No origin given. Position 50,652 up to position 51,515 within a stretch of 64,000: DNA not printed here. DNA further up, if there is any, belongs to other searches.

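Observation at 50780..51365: The murD slot of an otherwise complete dcw cluster holds only a degenerate MurD C-terminal domain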

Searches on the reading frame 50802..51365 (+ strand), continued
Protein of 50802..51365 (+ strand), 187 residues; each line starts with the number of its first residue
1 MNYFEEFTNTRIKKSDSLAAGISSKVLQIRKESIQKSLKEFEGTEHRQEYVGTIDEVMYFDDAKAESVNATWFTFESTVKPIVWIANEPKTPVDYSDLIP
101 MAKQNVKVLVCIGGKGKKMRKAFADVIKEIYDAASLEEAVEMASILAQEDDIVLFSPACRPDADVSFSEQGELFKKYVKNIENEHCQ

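Call 12: search_solved_structures(query=window:50802-51362:+, max_evalue=0.01, show_alignments=2)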
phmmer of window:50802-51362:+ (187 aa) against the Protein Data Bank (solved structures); distinct sequences matched with E-value up to 0.01: 11.
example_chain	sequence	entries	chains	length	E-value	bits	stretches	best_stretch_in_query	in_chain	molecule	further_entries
7sir_A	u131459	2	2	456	3e-16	63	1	20-178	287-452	UDP-N-acetylmuramoylalanine--D-glutamate ligase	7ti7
7sy9_A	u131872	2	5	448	2.2e-13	53.6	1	18-180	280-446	UDP-N-acetylmuramoylalanine--D-glutamate ligase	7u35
8dp2_A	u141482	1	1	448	2.2e-13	53.6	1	18-180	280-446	UDP-N-acetylmuramoylalanine--D-glutamate ligase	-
4buc_A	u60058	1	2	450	3.5e-10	43.2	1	30-179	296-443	UDP-N-ACETYLMURAMOYLALANINE--D-GLUTAMATE LIGASE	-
3lk7_A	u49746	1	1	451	1.3e-09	41.4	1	18-174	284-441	UDP-N-acetylmuramoylalanine--D-glutamate ligase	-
2jff_A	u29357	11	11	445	1.4e-06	31.5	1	18-185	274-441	UDP-N-ACETYLMURAMOYLALANINE--D-GLUTAMATE LIGASE | UDP-N-ACETYLMURAMOYL-ALANINE-D-GLUTAMATE LIGASE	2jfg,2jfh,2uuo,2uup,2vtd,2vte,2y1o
8v8w_A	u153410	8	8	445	1.8e-06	31.2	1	18-185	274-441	UDP-N-acetylmuramoylalanine--D-glutamate ligase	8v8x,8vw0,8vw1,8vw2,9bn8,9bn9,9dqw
2wjp_A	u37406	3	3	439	5.2e-06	29.6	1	18-181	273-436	UDP-N-ACETYLMURAMOYLALANINE--D-GLUTAMATE LIGASE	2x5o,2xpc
5a5f_A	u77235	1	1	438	6.3e-06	29.4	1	18-180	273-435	UDP-N-ACETYLMURAMOYLALANINE--D-GLUTAMATE LIGASE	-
1e0d_A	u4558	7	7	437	7.4e-06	29.1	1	18-180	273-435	UDP-N-ACETYLMURAMOYLALANINE--D-GLUTAMATE LIGASE | UDP-N-ACETYLMURAMOYL-L-ALANINE:D-GLUTAMATE LIGASE | UDP-N-ACETYLMURAMOYL-L-ALANINE/:D-GLUTAMATE LIGASE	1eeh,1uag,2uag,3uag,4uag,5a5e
8v8y_A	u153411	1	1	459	8.2e-06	29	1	18-180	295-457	UDP-N-acetylmuramoylalanine--D-glutamate ligase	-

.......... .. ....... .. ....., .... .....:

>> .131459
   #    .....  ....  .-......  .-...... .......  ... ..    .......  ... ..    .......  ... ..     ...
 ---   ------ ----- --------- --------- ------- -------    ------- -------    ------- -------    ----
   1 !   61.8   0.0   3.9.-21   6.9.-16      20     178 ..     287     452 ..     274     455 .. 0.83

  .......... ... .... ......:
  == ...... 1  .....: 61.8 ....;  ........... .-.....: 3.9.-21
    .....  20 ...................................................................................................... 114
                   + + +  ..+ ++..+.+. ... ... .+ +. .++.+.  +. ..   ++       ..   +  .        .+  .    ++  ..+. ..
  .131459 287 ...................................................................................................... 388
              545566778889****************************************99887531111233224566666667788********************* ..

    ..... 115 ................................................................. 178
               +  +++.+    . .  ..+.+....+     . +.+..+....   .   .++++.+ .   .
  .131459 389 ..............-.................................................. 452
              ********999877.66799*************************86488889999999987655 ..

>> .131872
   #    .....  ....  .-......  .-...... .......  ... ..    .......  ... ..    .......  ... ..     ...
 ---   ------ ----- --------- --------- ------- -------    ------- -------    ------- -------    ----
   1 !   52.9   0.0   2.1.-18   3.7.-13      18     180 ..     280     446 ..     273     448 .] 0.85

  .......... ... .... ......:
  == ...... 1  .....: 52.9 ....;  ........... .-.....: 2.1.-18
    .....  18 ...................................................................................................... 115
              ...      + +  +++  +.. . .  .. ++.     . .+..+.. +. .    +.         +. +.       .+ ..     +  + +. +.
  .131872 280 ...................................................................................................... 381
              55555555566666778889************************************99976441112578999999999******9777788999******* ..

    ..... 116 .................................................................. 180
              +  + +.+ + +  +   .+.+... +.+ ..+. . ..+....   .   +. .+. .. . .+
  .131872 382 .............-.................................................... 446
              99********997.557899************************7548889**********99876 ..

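Call 20: find_related_loci(query=A1, collection=genome_contigs, flank=10000)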
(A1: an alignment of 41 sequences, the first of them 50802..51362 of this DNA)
Query A1 (187 aa) in genome_contigs; peptide patterns used: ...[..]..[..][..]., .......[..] (x = any residue, [..] = any of these).
87 stretches matched a pattern; 83 encode a relative of the query (tblastn E <= 1e-3); the best 80 are kept; 80 distinct loci.
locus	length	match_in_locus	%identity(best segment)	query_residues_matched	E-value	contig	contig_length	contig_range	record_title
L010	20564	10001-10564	59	1-187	5e-74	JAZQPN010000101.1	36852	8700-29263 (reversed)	MAG: Bacteroidales bacterium isolate T1900045239_TH20190009.MAGScoT_cleanbin_000014 SGB_5505_k141_704039, whole genome s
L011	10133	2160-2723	59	1-187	3e-70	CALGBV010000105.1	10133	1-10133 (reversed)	MAG TPA_asm: uncultured Bacteroidales bacterium isolate SRR6425747_bin.37_CONCOCT_v1.1_MAG genome assembly, contig: ERZ1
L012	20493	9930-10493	57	1-187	7e-72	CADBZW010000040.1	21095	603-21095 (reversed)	MAG: uncultured Bacteroidia bacterium isolate RUG14460 genome assembly, contig: RUG14460_asm_40, whole genome shotgun se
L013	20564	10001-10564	59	1-187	4e-71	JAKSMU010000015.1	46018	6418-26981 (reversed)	MAG: Bacteroidales bacterium isolate Horse_feces133 MAG133_15, whole genome shotgun sequence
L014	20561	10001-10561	57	1-187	1e-69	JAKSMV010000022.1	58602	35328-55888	MAG: Bacteroidales bacterium isolate Horse_feces134 MAG134_22, whole genome shotgun sequence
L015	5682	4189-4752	59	1-187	1e-69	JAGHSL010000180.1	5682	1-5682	MAG: Candidatus Limimorpha equi isolate E1_MB2_99 c_000001287777, whole genome shotgun sequence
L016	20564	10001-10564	55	1-187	1e-69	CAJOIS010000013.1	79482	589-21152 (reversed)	uncultured Bacteroidales bacterium isolate Red_deer_4_mag_37 genome assembly, contig: scaffold_961, whole genome shotgun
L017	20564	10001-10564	54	1-187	4e-68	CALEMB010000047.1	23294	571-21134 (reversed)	MAG TPA_asm: uncultured Bacteroidales bacterium isolate ERR833214_bin.43_CONCOCT_v1.1_MAG genome assembly, contig: ERZ80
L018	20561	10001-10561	54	1-187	7e-68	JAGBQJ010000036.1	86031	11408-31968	MAG: Bacteroidales bacterium isolate RGIG9351 Yak_Abomasum-5__c268244, whole genome shotgun sequence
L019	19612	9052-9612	52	1-187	9e-67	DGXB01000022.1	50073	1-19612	MAG TPA_asm: Bacteroidales bacterium UBA4243 UBA4243_contig_45722, whole genome shotgun sequence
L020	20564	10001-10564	53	1-187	6e-67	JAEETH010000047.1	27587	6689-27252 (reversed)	MAG: Bacteroidales bacterium isolate Tb.RUG.400 NODE_5753_length_27587_cov_10.905353, whole genome shotgun sequence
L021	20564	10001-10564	55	1-187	7e-67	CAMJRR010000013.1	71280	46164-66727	MAG: uncultured Bacteroidales bacterium isolate SRR12081298_bin.67_metaWRAP_v1.3_MAG genome assembly, contig: ERZ1228977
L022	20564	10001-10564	57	1-187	2e-66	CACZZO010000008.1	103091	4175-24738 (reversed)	MAG: uncultured Bacteroidia bacterium isolate RUG13092 genome assembly, contig: RUG13092_asm_8, whole genome shotgun seq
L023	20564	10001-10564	57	1-187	2e-66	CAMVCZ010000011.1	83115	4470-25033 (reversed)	MAG TPA_asm: uncultured Bacteroidales bacterium isolate SRR8387714_bin.55_metaWRAP_v1.3_MAG genome assembly, contig: ERZ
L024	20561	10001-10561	56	1-187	2e-66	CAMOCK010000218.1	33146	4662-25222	MAG: uncultured Bacteroidales bacterium isolate SRR873609_bin.150_metaWRAP_v1.3_MAG genome assembly, contig: ERZ1756109_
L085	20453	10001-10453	36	17-168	2e-25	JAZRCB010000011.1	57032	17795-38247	MAG: Candidatus Onthomorpha sp. isolate T1900045121_TC20190115.MAGScoT_cleanbin_000001 SGB_4836_k141_3534809, whole geno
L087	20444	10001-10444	34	17-165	2e-24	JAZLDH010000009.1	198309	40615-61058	MAG: Candidatus Onthomorpha sp. isolate T1900045040_TC20190033.MAGScoT_cleanbin_000001 SGB_4475_k141_2619888, whole geno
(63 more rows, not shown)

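Call 28: search_protein_representatives(alignment_id=A1)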
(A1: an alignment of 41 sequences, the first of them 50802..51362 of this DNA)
Query: 41 sequences, 188 profile positions. Proteins with E-value up to 0.001 (for the whole library): 16742; up to 1e-10: 8720; up to 1e-30: 246. The best 150 are listed.
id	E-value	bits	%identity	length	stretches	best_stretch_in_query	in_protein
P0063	4.2e-98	342.9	-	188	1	1-188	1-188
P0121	1.0e-51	191.7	-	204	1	9-182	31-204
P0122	2.2e-48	180.8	-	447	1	14-182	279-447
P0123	5.7e-48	179.5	-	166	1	18-183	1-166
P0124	1.7e-47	177.9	-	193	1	15-182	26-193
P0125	5.5e-46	173.0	-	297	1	10-182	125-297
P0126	7.9e-46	172.5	-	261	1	12-183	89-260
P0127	1.7e-45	171.4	-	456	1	11-181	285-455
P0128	2.1e-45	171.1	-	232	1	16-182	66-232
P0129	2.7e-45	170.7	-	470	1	15-181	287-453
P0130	6.6e-45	169.5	-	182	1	13-182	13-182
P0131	9.0e-45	169.0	-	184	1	10-182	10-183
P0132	1.2e-44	168.6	-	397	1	22-182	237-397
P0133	1.6e-44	168.2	-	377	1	10-178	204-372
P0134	1.7e-44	168.1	-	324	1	5-182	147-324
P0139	2.2e-43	164.5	-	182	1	11-182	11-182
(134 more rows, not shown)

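Call 34: find_homologous_proteins(query=P0139, max_evalue=1e-10)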
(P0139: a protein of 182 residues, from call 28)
Query P0139 (182 aa): 7924 proteins with E <= 1e-10 among 8000 candidates; the best 120 are listed.
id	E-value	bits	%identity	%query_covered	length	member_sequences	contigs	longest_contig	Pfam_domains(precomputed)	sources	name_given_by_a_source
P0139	2.9e-116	404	100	100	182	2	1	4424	PF02875.27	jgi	jgi:UDP-N-acetylmuramoylalanine--D-glutamate ligase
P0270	8.4e-100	350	87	100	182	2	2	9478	PF02875.27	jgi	jgi:UDP-N-acetylmuramoylalanine--D-glutamate ligase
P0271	2.2e-99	349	86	100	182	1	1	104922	PF02875.27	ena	-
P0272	4.2e-99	348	87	100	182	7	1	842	PF02875.27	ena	-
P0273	8.0e-99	347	88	100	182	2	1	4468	PF02875.27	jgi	jgi:UDP-N-acetylmuramoylalanine--D-glutamate ligase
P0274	2.1e-98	345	86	100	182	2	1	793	PF02875.27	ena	-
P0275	4.1e-98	345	86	100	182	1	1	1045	PF02875.27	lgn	-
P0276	3.8e-96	338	86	100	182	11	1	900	PF02875.27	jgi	jgi:UDP-N-acetylmuramoylalanine--D-glutamate ligase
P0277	1.9e-95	336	85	100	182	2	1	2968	PF02875.27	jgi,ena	-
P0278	1.8e-94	333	84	100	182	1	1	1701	PF02875.27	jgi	jgi:UDP-N-acetylmuramoylalanine--D-glutamate ligase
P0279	2.8e-94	332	84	100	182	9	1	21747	PF02875.27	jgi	jgi:UDP-N-acetylmuramoylalanine--D-glutamate ligase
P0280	5.9e-94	331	88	93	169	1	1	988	PF02875.27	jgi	jgi:UDP-N-acetylmuramoylalanine--D-glutamate ligase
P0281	1.8e-93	329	84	100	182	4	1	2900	PF02875.27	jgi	jgi:UDP-N-acetylmuramoylalanine--D-glutamate ligase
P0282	1.2e-91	323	81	100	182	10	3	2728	PF02875.27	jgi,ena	jgi:UDP-N-acetylmuramoylalanine--D-glutamate ligase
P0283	1.3e-91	323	80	100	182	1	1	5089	PF02875.27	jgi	jgi:UDP-N-acetylmuramoylalanine--D-glutamate ligase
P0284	1.2e-89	317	79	100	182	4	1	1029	PF02875.27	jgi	jgi:UDP-N-acetylmuramoylalanine--D-glutamate ligase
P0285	1.1e-88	314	81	100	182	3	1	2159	PF02875.27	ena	-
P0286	1.4e-87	310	77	100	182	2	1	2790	PF02875.27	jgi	jgi:UDP-N-acetylmuramoylalanine--D-glutamate ligase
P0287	5.2e-87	308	78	100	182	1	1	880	PF02875.27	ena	-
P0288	9.6e-86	304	77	100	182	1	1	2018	PF02875.27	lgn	-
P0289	4.8e-85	302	79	100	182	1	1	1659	PF02875.27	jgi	jgi:UDP-N-acetylmuramoylalanine--D-glutamate ligase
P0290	3.6e-81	289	81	91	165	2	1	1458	PF02875.27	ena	-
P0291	1.8e-79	284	79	91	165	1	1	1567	PF02875.27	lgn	-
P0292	1.2e-78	281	70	100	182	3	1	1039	PF02875.27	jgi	-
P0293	1.6e-78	281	70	100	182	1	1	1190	PF02875.27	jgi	jgi:UDP-N-acetylmuramoylalanine--D-glutamate ligase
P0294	3.8e-78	279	69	100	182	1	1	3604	PF02875.27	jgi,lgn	-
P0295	6.8e-77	275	73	100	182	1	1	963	PF02875.27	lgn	-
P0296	3.7e-76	273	70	100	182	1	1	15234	PF02875.27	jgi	jgi:UDP-N-acetylmuramoylalanine--D-glutamate ligase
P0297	1.3e-75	271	71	100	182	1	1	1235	PF02875.27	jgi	jgi:UDP-N-acetylmuramoylalanine--D-glutamate ligase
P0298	9.1e-75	269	70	100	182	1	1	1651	PF02875.27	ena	-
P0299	9.4e-75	268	66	100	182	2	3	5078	PF02875.27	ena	-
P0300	3.4e-74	267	67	100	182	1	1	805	PF02875.27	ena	-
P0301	4.4e-74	266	67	100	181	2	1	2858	PF02875.27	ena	-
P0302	6.5e-74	266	67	100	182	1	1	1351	PF02875.27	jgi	jgi:UDP-N-acetylmuramoylalanine--D-glutamate ligase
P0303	1.7e-72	261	65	100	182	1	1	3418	PF02875.27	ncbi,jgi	jgi:UDP-N-acetylmuramoylalanine--D-glutamate ligase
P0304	3.1e-72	260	65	100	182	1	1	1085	PF02875.27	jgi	jgi:UDP-N-acetylmuramoylalanine--D-glutamate ligase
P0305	1.5e-71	258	67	100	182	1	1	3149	PF02875.27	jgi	jgi:UDP-N-acetylmuramoylalanine--D-glutamate ligase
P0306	4.0e-70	253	65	100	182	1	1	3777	PF02875.27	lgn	-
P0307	7.5e-70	252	63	100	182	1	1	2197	PF02875.27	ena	-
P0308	1.7e-69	251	64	100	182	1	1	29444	PF02875.27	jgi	jgi:UDP-N-acetylmuramoylalanine--D-glutamate ligase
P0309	5.3e-69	250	63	100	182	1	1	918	PF02875.27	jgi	jgi:UDP-N-acetylmuramoylalanine--D-glutamate ligase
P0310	6.1e-69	250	64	100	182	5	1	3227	PF02875.27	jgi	jgi:UDP-N-acetylmuramoylalanine--D-glutamate ligase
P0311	8.8e-69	249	63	100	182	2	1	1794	PF02875.27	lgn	-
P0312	1.0e-68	249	64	100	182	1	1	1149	PF02875.27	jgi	jgi:UDP-N-acetylmuramoylalanine--D-glutamate ligase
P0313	3.1e-67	244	63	100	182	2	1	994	PF02875.27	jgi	jgi:UDP-N-acetylmuramoylalanine--D-glutamate ligase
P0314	4.0e-67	244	61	100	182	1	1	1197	PF02875.27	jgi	-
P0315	6.7e-67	243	64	100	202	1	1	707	PF02875.27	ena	-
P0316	1.7e-66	242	63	100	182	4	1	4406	PF02875.27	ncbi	-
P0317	2.5e-66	241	62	100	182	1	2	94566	PF02875.27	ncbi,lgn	-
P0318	5.9e-66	240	62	100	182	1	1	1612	PF02875.27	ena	-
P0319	6.1e-66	240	62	100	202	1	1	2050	PF02875.27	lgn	-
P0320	7.2e-66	240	61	99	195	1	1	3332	PF02875.27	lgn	-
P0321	8.7e-66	239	62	100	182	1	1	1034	PF02875.27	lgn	-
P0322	8.8e-66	239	60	100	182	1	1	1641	PF02875.27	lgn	-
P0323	9.4e-66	239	63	100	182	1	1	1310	PF02875.27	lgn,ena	-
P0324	9.4e-66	239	61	100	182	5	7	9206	PF02875.27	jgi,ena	jgi:UDP-N-acetylmuramoylalanine--D-glutamate ligase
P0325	9.4e-66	239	61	100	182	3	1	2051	PF02875.27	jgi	jgi:UDP-N-acetylmuramoylalanine--D-glutamate ligase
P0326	1.6e-65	238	61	100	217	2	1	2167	PF02875.27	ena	-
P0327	1.9e-65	238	62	100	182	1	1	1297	PF02875.27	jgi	-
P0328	2.4e-65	238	60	100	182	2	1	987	PF02875.27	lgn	-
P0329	2.5e-65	238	61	100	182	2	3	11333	PF02875.27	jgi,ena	jgi:UDP-N-acetylmuramoylalanine--D-glutamate ligase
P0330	2.9e-65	238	62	100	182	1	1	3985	PF02875.27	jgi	jgi:UDP-N-acetylmuramoylalanine--D-glutamate ligase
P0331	3.0e-65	238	61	100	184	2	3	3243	PF02875.27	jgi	jgi:UDP-N-acetylmuramoylalanine--D-glutamate ligase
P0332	3.0e-65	238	62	100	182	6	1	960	PF02875.27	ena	-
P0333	3.2e-65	237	60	100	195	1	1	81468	PF02875.27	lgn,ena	-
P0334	3.4e-65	237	60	100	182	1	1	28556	PF02875.27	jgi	jgi:UDP-N-acetylmuramoylalanine--D-glutamate ligase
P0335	4.6e-65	237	62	100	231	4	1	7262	PF02875.27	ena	-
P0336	5.6e-65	237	60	100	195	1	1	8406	PF02875.27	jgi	jgi:UDP-N-acetylmuramoylalanine--D-glutamate ligase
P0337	5.7e-65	237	60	100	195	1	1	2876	PF02875.27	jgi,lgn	jgi:UDP-N-acetylmuramoylalanine--D-glutamate ligase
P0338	6.5e-65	236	62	100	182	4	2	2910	PF02875.27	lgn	-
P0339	6.7e-65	236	62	100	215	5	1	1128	PF02875.27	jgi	jgi:UDP-N-acetylmuramoylalanine--D-glutamate ligase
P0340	7.3e-65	236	62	100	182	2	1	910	PF02875.27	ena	-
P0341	7.9e-65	236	61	100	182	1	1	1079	PF02875.27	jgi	jgi:UDP-N-acetylmuramoylalanine--D-glutamate ligase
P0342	8.3e-65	236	58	100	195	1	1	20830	PF02875.27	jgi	jgi:UDP-N-acetylmuramoylalanine--D-glutamate ligase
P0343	8.5e-65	236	60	100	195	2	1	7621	PF02875.27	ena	-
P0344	8.8e-65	236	61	100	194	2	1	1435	PF02875.27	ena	-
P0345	9.1e-65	236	60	100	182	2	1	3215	PF02875.27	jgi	jgi:UDP-N-acetylmuramoylalanine--D-glutamate ligase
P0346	9.4e-65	236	59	100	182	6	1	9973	PF02875.27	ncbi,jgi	jgi:UDP-N-acetylmuramoylalanine--D-glutamate ligase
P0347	1.1e-64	236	61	100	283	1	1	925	PF02875.27,PF08245.19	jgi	jgi:UDP-N-acetylmuramoylalanine--D-glutamate ligase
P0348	1.1e-64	236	60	100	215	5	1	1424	PF02875.27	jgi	jgi:UDP-N-acetylmuramoylalanine--D-glutamate ligase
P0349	1.1e-64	236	60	100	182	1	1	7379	PF02875.27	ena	-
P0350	1.1e-64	236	61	100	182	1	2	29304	PF02875.27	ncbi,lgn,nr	ncbi:MAG: hypothetical protein NTX61_16015 [Bacteroidetes bacterium]|nr:hypothetical protein [Bacter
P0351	1.1e-64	236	61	100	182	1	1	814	PF02875.27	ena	-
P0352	1.1e-64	236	60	100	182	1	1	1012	PF02875.27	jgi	jgi:UDP-N-acetylmuramoylalanine--D-glutamate ligase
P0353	1.2e-64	236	60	100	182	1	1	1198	PF02875.27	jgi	jgi:UDP-N-acetylmuramoylalanine--D-glutamate ligase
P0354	1.2e-64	235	59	100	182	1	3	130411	PF02875.27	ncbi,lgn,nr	ncbi:MAG: hypothetical protein NTW10_08350 [Bacteroidetes bacterium]|nr:hypothetical protein [Bacter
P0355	1.5e-64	235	62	100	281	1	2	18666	PF02875.27,PF08245.19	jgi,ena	jgi:UDP-N-acetylmuramoylalanine--D-glutamate ligase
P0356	1.6e-64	235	61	100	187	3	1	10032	PF02875.27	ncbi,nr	ncbi:UDP-N-acetylmuramoyl-L-alanine--D-glutamate ligase, partial [Flavobacteriales bacterium]|nr:UDP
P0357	2.1e-64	235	61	100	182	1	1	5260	PF02875.27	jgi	jgi:UDP-N-acetylmuramoylalanine--D-glutamate ligase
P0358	2.2e-64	235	60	100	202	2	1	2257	PF02875.27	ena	-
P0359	2.2e-64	235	61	100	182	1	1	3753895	PF02875.27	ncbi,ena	-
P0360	2.3e-64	235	60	100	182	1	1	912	PF02875.27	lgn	-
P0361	2.4e-64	235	60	100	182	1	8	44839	PF02875.27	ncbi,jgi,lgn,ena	-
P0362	2.4e-64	235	62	100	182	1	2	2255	PF02875.27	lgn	-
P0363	2.4e-64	235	63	100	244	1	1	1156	PF02875.27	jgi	jgi:UDP-N-acetylmuramoylalanine--D-glutamate ligase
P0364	2.9e-64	234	60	100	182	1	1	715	PF02875.27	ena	-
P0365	3.3e-64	234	62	100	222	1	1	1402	PF02875.27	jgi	jgi:UDP-N-acetylmuramoylalanine--D-glutamate ligase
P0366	3.4e-64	234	60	100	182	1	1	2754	PF02875.27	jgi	jgi:UDP-N-acetylmuramoylalanine--D-glutamate ligase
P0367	3.4e-64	234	59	100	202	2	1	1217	PF02875.27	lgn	-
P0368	3.6e-64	234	62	100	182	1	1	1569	PF02875.27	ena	-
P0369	4.0e-64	234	61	100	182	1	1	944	PF02875.27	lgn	-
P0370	4.2e-64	234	60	100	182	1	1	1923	PF02875.27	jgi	jgi:UDP-N-acetylmuramoylalanine--D-glutamate ligase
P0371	4.2e-64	234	59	100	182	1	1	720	PF02875.27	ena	-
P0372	4.3e-64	234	61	100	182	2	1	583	PF02875.27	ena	-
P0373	4.6e-64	234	60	100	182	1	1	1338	PF02875.27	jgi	jgi:UDP-N-acetylmuramoylalanine--D-glutamate ligase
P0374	4.9e-64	234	60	100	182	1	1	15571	PF02875.27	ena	-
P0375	5.2e-64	233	60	100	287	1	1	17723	PF02875.27,PF08245.19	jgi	jgi:UDP-N-acetylmuramoylalanine--D-glutamate ligase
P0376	6.1e-64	233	61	100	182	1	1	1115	PF02875.27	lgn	-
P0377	6.2e-64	233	58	100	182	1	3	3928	PF02875.27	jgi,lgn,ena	-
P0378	6.8e-64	233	60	100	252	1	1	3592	PF02875.27,PF08245.19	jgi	jgi:UDP-N-acetylmuramoylalanine--D-glutamate ligase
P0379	7.7e-64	233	62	100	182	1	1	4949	PF02875.27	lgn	-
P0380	8.7e-64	233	61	100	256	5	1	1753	PF02875.27,PF08245.19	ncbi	ncbi:MAG: UDP-N-acetylmuramoyl-L-alanine--D-glutamate ligase, partial [Bacteroidia bacterium]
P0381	9.8e-64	233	61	100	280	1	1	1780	PF02875.27,PF08245.19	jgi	jgi:UDP-N-acetylmuramoylalanine--D-glutamate ligase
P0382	1.0e-63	233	60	100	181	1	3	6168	PF02875.27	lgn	-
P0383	1.1e-63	232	60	100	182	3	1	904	PF02875.27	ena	-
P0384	1.1e-63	232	59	100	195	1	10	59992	PF02875.27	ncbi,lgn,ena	-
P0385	1.2e-63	232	59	100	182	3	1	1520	PF02875.27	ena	-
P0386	1.2e-63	232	59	100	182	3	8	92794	PF02875.27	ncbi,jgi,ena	-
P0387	1.2e-63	232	62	100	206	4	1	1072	PF02875.27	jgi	-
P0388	1.2e-63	232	59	100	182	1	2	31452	PF02875.27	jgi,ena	-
